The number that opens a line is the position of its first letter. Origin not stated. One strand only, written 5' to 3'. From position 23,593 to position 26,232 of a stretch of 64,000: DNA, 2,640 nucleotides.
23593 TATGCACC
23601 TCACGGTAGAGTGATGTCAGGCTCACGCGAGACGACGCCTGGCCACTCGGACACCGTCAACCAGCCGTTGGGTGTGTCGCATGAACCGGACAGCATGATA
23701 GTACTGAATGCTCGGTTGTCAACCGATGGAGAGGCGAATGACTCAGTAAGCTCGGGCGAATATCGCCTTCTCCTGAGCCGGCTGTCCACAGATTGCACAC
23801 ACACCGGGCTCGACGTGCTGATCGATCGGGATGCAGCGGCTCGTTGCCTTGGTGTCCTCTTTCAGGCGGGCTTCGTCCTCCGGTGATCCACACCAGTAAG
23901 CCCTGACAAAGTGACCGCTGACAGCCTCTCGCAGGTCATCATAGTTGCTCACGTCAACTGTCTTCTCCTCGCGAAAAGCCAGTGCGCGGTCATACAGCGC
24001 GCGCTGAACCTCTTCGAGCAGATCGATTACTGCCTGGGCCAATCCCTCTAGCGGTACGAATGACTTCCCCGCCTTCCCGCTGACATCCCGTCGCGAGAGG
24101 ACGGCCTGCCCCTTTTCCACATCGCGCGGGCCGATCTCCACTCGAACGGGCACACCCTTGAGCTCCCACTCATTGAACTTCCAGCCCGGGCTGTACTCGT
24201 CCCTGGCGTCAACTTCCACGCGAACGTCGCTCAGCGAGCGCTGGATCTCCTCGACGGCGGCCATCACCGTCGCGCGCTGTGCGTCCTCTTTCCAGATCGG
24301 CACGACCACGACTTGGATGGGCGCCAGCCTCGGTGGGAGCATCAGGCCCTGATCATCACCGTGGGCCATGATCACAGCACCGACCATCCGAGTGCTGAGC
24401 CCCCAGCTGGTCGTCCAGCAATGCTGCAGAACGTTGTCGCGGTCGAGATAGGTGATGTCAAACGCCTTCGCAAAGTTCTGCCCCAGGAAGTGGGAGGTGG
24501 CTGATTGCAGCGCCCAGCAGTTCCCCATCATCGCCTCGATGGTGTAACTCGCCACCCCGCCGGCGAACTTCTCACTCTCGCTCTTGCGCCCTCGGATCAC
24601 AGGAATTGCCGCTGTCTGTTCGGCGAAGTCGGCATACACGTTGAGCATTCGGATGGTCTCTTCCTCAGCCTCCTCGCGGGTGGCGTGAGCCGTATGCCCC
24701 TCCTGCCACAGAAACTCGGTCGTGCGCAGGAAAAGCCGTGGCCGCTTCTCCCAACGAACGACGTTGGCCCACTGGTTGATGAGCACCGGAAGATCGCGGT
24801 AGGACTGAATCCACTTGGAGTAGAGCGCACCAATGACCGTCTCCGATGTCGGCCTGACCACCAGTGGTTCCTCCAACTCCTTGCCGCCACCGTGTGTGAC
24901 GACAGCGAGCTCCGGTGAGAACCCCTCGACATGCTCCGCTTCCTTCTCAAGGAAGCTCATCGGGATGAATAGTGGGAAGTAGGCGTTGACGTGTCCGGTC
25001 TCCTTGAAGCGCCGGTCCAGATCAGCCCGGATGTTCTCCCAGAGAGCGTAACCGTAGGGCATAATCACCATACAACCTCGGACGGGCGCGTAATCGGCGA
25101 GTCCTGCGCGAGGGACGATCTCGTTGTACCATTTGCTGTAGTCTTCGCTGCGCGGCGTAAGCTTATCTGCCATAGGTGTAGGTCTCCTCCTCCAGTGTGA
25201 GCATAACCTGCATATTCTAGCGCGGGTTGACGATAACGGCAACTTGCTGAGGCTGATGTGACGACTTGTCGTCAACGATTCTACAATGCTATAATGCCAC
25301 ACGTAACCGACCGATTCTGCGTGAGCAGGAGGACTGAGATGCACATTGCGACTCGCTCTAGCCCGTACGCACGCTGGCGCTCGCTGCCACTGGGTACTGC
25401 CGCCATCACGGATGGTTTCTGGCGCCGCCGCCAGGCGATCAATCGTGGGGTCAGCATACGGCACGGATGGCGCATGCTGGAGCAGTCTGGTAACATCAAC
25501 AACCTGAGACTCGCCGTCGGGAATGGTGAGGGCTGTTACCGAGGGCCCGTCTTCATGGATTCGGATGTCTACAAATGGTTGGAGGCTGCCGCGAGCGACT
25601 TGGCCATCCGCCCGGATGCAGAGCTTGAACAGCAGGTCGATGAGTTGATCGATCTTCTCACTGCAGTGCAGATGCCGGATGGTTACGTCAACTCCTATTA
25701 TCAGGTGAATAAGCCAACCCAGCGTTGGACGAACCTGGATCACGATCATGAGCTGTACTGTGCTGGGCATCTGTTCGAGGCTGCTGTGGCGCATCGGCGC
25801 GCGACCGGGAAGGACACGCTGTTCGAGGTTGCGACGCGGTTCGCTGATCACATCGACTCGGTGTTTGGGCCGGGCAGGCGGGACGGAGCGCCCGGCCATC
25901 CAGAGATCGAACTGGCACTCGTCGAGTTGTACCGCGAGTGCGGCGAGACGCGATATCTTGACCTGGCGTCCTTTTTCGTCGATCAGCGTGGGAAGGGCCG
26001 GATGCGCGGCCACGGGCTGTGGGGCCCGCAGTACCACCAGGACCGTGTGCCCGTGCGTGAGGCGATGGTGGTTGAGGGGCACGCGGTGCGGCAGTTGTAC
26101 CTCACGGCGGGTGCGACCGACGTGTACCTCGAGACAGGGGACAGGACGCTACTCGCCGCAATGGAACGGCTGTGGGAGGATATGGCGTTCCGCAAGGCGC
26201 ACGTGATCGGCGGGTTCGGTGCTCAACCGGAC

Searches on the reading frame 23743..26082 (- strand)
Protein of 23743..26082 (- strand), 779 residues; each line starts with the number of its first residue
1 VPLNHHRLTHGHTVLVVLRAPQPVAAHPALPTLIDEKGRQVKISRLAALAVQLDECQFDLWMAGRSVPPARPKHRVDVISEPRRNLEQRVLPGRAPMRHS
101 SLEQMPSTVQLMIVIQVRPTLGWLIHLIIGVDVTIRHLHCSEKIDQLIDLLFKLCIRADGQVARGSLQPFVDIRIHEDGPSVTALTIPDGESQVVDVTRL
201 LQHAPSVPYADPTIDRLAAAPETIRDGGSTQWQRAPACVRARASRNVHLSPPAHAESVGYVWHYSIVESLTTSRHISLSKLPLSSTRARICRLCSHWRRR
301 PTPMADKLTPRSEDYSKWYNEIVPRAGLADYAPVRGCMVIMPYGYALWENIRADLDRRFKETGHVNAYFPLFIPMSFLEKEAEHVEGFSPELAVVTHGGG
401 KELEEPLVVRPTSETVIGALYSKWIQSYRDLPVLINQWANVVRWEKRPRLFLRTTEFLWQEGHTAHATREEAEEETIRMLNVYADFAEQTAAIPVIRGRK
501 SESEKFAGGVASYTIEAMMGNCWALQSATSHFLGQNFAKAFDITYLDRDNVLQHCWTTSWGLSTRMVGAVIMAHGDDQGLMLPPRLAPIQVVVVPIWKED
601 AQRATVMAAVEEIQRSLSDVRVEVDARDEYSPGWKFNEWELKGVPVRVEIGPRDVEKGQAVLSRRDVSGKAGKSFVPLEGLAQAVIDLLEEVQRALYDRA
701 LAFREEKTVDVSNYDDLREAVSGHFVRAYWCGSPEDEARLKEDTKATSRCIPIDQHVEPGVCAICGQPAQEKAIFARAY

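Call 7: search_protein_families(library=pfam, proteins=[window:23743-26082:-], max_evalue=0.01)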
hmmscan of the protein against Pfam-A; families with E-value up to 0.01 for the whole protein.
window:23743-26082:- (779 aa): 3 families
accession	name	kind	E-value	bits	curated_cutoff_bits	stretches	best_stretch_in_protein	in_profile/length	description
PF09180.16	ProRS-C_1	-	1.7e-20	73.4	31.5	1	714-779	1-71/71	Prolyl-tRNA synthetase, C-terminal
PF00587.30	tRNA-synt_2b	-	5.8e-16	59.5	29.3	1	402-571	6-176/179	tRNA synthetase class II core domain (G, H, P, S and T)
PF03129.25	HGTP_anticodon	-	1e-14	54.9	21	1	590-668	1-77/94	Anticodon binding domain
